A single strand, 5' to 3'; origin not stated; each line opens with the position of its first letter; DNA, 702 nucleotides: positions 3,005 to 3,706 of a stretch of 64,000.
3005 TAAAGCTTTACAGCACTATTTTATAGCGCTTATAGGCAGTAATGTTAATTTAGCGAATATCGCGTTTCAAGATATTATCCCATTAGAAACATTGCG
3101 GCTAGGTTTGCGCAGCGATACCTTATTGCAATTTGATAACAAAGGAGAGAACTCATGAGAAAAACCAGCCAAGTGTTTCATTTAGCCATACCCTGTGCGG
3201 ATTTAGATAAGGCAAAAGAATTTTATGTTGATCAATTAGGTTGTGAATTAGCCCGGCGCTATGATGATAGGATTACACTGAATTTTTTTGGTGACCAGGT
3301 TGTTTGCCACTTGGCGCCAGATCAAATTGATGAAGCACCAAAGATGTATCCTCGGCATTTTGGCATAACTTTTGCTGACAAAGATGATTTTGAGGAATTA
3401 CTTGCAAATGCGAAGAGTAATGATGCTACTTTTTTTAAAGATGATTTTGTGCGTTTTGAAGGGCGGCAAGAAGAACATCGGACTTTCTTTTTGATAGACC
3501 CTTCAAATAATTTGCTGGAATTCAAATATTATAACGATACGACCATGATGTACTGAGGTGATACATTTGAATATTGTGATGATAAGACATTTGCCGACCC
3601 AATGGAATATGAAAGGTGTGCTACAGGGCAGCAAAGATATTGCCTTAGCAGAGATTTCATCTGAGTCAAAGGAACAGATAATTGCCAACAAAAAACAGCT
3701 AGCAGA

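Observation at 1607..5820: A sulfite-generating, sulfolactate-forming module appears to be wired into an amino-sugar N-acylation cassette inside an O-antigen cluster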

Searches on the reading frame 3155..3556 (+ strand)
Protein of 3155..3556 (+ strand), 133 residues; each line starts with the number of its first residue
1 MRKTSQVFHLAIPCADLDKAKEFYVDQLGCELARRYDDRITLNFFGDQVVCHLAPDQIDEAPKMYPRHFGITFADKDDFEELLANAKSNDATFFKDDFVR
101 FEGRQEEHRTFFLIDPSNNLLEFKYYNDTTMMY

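Call 3: search_protein_families(library=pfam, proteins=[window:3155-3556:+], max_evalue=0.01)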
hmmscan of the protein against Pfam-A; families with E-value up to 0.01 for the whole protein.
window:3155-3556:+ (133 aa): 3 families
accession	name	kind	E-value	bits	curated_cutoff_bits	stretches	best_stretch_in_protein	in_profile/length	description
PF00903.31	Glyoxalase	-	2.6e-12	47.6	20.6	1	7-123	2-121/121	Glyoxalase/Bleomycin resistance protein/Dioxygenase superfamily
PF22677.2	Ble-like_N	-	7.3e-06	26.1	24.5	1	6-34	1-29/41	Bleomycin resistance protein-like N-terminal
PF13669.12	Glyoxalase_4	-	0.0032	18.2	27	0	9-95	2-95/109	Glyoxalase/Bleomycin resistance protein/Dioxygenase superfamily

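Call 4: search_protein_families(library=ncbifam, proteins=[window:3155-3556:+], max_evalue=0.01)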
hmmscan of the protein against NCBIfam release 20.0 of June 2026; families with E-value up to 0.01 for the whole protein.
window:3155-3556:+ (133 aa): 11 families
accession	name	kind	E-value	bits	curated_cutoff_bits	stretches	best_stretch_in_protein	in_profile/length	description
NF050075.1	SMU1112c_YaeR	equivalog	2.2e-05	24.7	140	1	5-35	2-32/125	SMU1112c/YaeR family gloxylase I-like metalloprotein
NF000496.2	Fos_GSH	equivalog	3.8e-05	23.8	180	1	7-123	5-114/136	fosfomycin resistance glutathione transferase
NF000221.4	FosA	exception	4e-05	23.5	250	1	7-123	5-114/137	FosA family fosfomycin resistance glutathione transferase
TIGR03081.1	metmalonyl_epim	equivalog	0.00014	22.4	114.95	0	8-34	3-29/129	methylmalonyl-CoA epimerase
TIGR02295.1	HpaD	equivalog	0.00014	21.1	321.4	1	8-123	6-115/298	3,4-dihydroxyphenylacetate 2,3-dioxygenase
NF000094.1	354827590_fosA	exception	0.00023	21.3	275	1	7-122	5-110/135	FosA family fosfomycin resistance glutathione transferase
NF000026.1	154989_fosA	exception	0.00039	20.6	275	1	7-123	5-114/141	FosA/FosA2 family fosfomycin resistance glutathione transferase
NF000467.1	FosG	exception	0.00061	19.8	240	1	7-122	5-108/132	FosG family fosfomycin resistance glutathione transferase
NF000027.1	156720500_bleO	exception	0.0025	18.1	275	0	11-42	9-40/134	bleomycin binding protein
NF051469.1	fosA13_fam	exception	0.0044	17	290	1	7-121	5-111/136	FosA13 family fosfomycin resistance glutathione transferase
NF000339.2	fos-Crono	exception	0.0097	16.1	275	0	6-123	3-110/134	FosA family fosfomycin resistance glutathione transferase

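Call 14: find_encoding_contigs(protein=window:3155-3556:+, flank=10000, max_places=6)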
Protein window:3155-3556:+ (133 aa): 17 contigs read that carry it; 6 places shown.
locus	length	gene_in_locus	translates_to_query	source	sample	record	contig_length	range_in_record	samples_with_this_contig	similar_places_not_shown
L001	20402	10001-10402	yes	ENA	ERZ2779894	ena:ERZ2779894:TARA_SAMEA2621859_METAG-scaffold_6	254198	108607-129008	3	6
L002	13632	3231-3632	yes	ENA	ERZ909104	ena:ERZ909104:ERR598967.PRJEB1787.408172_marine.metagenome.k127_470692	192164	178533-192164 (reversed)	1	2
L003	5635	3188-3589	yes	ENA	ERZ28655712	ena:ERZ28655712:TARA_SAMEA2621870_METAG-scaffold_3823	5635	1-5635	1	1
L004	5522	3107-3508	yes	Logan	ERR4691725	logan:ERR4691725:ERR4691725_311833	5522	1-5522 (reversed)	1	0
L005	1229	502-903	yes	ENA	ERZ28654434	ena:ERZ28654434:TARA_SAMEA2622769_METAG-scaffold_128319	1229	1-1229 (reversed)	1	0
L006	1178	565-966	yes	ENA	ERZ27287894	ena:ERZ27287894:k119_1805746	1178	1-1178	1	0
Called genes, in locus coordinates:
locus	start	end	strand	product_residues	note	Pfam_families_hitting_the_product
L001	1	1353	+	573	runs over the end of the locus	PF02543:Carbam_trans_N, PF16861:Carbam_trans_C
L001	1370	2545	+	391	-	PF00515:TPR_1 (faint), PF07719:TPR_2 (faint), PF13424:TPR_12 (faint), PF13432:TPR_16 (faint), PF14559:TPR_19 (faint)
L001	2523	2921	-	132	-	-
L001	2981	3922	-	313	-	PF03279:Lip_A_acyltrans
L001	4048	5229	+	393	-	PF01266:DAO, PF06039:Mqo (faint), PF07992:Pyr_redox_2 (faint), PF13738:Pyr_redox_3 (faint)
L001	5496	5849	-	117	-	-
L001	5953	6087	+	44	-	-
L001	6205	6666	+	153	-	-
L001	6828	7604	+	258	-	PF00106:adh_short, PF01370:Epimerase (weak), PF08659:KR, PF13561:adh_short_C2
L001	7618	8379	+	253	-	-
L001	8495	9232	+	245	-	PF01507:PAPS_reduct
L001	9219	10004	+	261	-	PF02679:ComA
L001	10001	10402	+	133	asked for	PF00903:Glyoxalase, PF22677:Ble-like_N (weak)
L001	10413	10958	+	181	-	PF00300:His_Phos_1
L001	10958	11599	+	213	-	PF02585:PIG-L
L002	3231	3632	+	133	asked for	PF00903:Glyoxalase, PF22677:Ble-like_N (weak)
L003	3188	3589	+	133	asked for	PF00903:Glyoxalase, PF22677:Ble-like_N (weak)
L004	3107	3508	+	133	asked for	PF00903:Glyoxalase, PF22677:Ble-like_N (weak)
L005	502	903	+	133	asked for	PF00903:Glyoxalase, PF22677:Ble-like_N (weak)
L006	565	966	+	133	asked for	PF00903:Glyoxalase, PF22677:Ble-like_N (weak)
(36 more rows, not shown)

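Call 23: search_solved_structures(query=window:3155-3556:+, max_evalue=0.1)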
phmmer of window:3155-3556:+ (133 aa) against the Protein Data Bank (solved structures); distinct sequences matched with E-value up to 0.1: 20.
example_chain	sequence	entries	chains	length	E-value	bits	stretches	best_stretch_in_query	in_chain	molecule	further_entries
3rri_A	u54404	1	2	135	1.1e-50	174.3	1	1-133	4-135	Glyoxalase/bleomycin resistance protein/dioxygenase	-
3ey8_A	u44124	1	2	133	5.7e-05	26.5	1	2-129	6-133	Biphenyl-2,3-diol 1,2-dioxygenase III-related protein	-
3ey7_A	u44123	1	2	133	0.0003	24.1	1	2-129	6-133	Biphenyl-2,3-diol 1,2-dioxygenase III-related protein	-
1f1x_A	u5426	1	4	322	0.00088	22.6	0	12-48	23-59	HOMOPROTOCATECHUATE 2,3-DIOXYGENASE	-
4ghc_A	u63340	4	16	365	0.00095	22.5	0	12-48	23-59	Homoprotocatechuate 2,3-dioxygenase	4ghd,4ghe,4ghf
2c21_A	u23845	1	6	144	0.00097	22.5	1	6-118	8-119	TRYPANOTHIONE-DEPENDENT GLYOXALASE I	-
6a4x_A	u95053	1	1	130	0.0011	22.3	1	4-122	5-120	Bleomycin resistance protein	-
3l7t_A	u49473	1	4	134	0.0012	22.2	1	4-35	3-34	Putative uncharacterized protein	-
5bwg_A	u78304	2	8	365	0.0013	22.1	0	12-48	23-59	Homoprotocatechuate 2,3-dioxygenase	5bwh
1npb_A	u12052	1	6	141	0.0013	22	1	7-123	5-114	fosfomycin-resistance protein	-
1q0c_A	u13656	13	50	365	0.0014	22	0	12-48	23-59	homoprotocatechuate 2,3-dioxygenase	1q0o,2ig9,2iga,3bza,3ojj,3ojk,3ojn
4z6l_A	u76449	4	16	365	0.0014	22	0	12-48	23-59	Homoprotocatechuate 2,3-dioxygenase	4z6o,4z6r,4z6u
4z6n_A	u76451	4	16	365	0.0014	22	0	12-48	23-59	Homoprotocatechuate 2,3-dioxygenase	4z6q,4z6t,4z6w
4z6m_A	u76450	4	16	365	0.0014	22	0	12-48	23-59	Homoprotocatechuate 2,3-dioxygenase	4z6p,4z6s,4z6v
3ecj_A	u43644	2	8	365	0.0014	22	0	12-48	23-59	PROTEIN (Homoprotocatechuate 2,3-dioxygenase)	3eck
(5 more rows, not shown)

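Call 45: find_related_loci(query=A2, collection=metagenome_contigs, flank=8000)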
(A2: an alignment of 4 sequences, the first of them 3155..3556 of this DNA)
Query A2 (133 aa) in metagenome_contigs; peptide patterns used: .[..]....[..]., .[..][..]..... (x = any residue, [..] = any of these).
600 stretches matched a pattern (row limit reached: there are more); 492 encode a relative of the query (tblastn E <= 1e-3); the best 80 are kept; 80 distinct loci.
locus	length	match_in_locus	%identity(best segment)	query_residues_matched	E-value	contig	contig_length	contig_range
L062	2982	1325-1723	66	1-133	5e-62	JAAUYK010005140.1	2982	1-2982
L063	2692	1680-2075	69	1-133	1e-61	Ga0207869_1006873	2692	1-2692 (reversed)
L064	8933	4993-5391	68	1-133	2e-61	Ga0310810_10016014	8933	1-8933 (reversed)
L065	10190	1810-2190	66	7-133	9e-61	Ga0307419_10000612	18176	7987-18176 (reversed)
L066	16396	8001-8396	68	1-133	1e-60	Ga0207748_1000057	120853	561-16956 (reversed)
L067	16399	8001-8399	64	1-133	8e-60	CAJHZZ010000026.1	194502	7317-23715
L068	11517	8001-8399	65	1-133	1e-59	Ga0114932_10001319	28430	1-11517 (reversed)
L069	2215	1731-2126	65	1-133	2e-59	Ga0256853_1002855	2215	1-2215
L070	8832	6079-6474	64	1-133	5e-58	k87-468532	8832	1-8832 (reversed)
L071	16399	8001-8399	65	1-133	8e-58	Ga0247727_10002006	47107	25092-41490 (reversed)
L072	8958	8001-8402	64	1-133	5e-57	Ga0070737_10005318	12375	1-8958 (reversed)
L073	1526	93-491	62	1-133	6e-59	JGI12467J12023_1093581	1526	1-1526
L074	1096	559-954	67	1-133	6e-60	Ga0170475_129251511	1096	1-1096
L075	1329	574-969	66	1-133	5e-59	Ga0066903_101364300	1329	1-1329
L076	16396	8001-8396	66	1-133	5e-56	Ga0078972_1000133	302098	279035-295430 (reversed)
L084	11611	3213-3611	61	1-133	3e-54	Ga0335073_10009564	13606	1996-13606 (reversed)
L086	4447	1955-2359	64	1-133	2e-54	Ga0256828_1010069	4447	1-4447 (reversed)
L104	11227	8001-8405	62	1-133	4e-53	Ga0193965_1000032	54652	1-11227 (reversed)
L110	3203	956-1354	62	1-133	2e-53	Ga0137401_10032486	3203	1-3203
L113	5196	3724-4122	61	1-133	4e-53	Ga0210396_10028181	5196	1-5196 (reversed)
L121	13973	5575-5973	62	1-133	6e-53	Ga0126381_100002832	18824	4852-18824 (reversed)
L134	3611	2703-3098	61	1-133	3e-52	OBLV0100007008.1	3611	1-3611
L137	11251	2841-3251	61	1-133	4e-52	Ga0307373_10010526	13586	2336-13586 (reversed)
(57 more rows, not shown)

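Call 48: search_protein_families(library=pfam, proteins=[L110:1372-2832:+, L137:4802-6058:+, L086:468-1181:+, L084:1029-1703:-, L113:70-1554:-, L121:4146-4802:+, L084:6435-7460:-, L134:1-819:-, L104:8422-9714:+, L104:5734-6519:+], max_evalue=0.001)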
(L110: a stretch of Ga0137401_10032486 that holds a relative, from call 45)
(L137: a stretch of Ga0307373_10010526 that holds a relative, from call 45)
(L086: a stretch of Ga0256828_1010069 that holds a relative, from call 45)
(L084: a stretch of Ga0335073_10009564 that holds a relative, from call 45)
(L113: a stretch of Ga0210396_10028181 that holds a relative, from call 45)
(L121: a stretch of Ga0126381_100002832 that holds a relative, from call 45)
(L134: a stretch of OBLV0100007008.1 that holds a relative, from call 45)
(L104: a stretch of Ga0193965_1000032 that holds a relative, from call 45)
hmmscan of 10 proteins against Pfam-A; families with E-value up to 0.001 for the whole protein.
L110:1372-2832:+ (487 aa): 2 families
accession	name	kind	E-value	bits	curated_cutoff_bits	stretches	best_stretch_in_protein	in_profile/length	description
PF00501.34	AMP-binding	-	2.4e-50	171.9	29.9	1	7-346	2-383/384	AMP-binding enzyme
PF13193.12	AMP-binding_C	-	6.3e-16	59.5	24.5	1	396-473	1-76/76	AMP-binding enzyme C-terminal domain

L137:4802-6058:+ (419 aa): 1 family
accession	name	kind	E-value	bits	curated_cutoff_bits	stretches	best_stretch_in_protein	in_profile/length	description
PF01757.29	Acyl_transf_3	-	1.3e-22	80.7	31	1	26-364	4-322/326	Acyltransferase domain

L086:468-1181:+ (238 aa): 1 family
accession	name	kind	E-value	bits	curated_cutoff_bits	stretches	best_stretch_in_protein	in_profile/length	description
PF04029.19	2-ph_phosp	-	1.7e-33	116.1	26.4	1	8-182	6-176/226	2-phosphosulpholactate phosphatase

L084:1029-1703:- (225 aa): 2 families
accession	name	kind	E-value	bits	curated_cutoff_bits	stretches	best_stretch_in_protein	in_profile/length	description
PF00072.30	Response_reg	-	2.4e-33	115.1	30.2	1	6-115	2-111/111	Response regulator receiver domain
PF00486.34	Trans_reg_C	-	1.5e-22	79.9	26.2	1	148-221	3-77/77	Transcriptional regulatory protein, C terminal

L113:70-1554:- (495 aa): 3 families
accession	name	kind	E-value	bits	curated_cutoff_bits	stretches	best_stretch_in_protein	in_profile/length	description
PF02518.31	HATPase_c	-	1.9e-25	89.9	26.4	1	391-494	3-110/111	Histidine kinase-, DNA gyrase B-, and HSP90-like ATPase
PF00512.31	HisKA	-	8.6e-13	48.6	26.9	1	282-347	1-64/66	His Kinase A (phospho-acceptor) domain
PF00672.30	HAMP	-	1.6e-12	48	25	1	226-277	2-52/53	HAMP domain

L121:4146-4802:+ (219 aa): 1 family
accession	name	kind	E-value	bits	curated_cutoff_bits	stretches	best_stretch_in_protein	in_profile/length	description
PF00300.27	His_Phos_1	-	1e-46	159.5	21.7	1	27-208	1-180/194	Histidine phosphatase superfamily (branch 1)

L084:6435-7460:- (342 aa): 0 families

L134:1-819:- (273 aa): 0 families

L104:8422-9714:+ (431 aa): 3 families
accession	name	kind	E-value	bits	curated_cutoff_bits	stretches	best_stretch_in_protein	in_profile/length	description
PF16254.10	DUF4910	-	2.6e-102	341.3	26.6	1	8-345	1-245/247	Domain of unknown function (DUF4910)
PF09940.16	DUF2172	-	6.7e-39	132.6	27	1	59-150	1-92/92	Domain of unknown function (DUF2172)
PF16221.11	HTH_47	-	7.2e-21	74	27.1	1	350-422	3-77/78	winged helix-turn-helix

L104:5734-6519:+ (262 aa): 1 family
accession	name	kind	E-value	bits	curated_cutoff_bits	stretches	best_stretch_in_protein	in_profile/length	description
PF02522.19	Antibiotic_NAT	-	1.4e-13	51.4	25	1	63-246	31-228/232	Aminoglycoside 3-N-acetyltransferase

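Call 63: find_homologous_proteins(query=window:3155-3556:+, max_evalue=1e-15)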
Query window:3155-3556:+ (133 aa): 1723 proteins with E <= 1e-15 among 1729 candidates; the best 120 are listed.
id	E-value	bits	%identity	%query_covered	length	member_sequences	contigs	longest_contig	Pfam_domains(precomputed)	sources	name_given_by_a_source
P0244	3.7e-84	297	98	100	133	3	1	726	PF00903.32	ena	-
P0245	3.4e-65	236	78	100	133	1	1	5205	PF00903.32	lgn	-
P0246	2.4e-61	223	77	96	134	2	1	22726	PF22677.3,PF00903.32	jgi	-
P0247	8.3e-61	222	71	100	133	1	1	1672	PF00903.32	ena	-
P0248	8.4e-61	222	71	100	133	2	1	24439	PF00903.32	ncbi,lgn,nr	ncbi:MAG: glyoxalase-like domain protein [Chthoniobacteraceae bacterium]|nr:glyoxalase-like domain p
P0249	1.5e-59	218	72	100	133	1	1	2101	PF00903.32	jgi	-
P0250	1.5e-59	218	70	100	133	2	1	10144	PF00903.32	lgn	-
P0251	4.8e-59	216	69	100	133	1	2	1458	PF00903.32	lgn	-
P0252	1.3e-58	215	71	100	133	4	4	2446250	PF00903.32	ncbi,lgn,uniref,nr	ncbi:VOC family protein [Legionella londiniensis]|uniref:Glyoxalase/Bleomycin resistance family prot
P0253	1.4e-58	215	68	100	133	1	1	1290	PF22677.3,PF00903.32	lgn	-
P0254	1.5e-58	214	69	100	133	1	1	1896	PF00903.32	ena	-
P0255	5.2e-58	213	69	98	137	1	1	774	PF00903.32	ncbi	-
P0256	1.3e-57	211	69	100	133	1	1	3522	PF00903.32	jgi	jgi:extradiol dioxygenase family protein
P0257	1.4e-57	211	65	100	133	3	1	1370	PF00903.32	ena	-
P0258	1.5e-57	211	71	100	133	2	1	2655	PF00903.32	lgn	-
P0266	5.0e-57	210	67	100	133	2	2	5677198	PF00903.32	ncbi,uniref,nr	ncbi:glyoxalase I, and type I ring-cleaving dioxygenases, VOC family [Haloferula helveola]|uniref:Gl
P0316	5.1e-55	203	67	100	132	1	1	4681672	PF00903.32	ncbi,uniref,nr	ncbi:VOC family protein [Evansella cellulosilytica]|uniref:Glyoxalase/bleomycin resistance protein/d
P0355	3.8e-54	200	65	100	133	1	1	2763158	PF00903.32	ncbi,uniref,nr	ncbi:glyoxalase [Sulfurimonas aquatica]|uniref:Glyoxalase n=1 Tax=Sulfurimonas aquatica TaxID=267257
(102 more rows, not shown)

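Call 64: find_encoding_contigs(protein=P0252, flank=10000, max_places=1)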
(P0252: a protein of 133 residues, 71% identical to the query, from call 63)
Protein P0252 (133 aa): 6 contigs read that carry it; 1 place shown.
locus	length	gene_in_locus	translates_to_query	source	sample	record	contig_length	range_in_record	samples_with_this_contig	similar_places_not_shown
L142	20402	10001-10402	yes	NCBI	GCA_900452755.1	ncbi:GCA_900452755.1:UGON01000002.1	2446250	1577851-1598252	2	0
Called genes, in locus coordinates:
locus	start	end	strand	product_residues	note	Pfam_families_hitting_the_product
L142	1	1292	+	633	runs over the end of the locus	PF13522:GATase_6, PF13537:GATase_7, PF12481:DUF3700 (faint), PF00733:Asn_synthase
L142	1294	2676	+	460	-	PF23019:DUF7033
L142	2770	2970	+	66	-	-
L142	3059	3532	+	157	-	-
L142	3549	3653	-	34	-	-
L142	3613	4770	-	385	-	-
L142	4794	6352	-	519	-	PF01527:HTH_Tnp_1 (weak), PF13384:HTH_23 (faint), PF13518:HTH_28 (faint), PF13551:HTH_29 (faint), PF13565:HTH_32, PF00665:rve, PF13683:rve_3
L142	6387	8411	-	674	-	-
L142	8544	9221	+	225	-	PF00300:His_Phos_1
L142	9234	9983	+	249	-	PF02679:ComA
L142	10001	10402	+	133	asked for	PF00903:Glyoxalase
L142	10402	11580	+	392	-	PF02655:ATP-grasp_3, PF02786:CPSase_L_D2 (weak), PF15632:ATPgrasp_Ter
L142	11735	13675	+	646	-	PF13522:GATase_6, PF13537:GATase_7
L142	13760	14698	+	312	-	PF01841:Transglut_core (weak)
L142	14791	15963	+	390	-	PF02655:ATP-grasp_3, PF15632:ATPgrasp_Ter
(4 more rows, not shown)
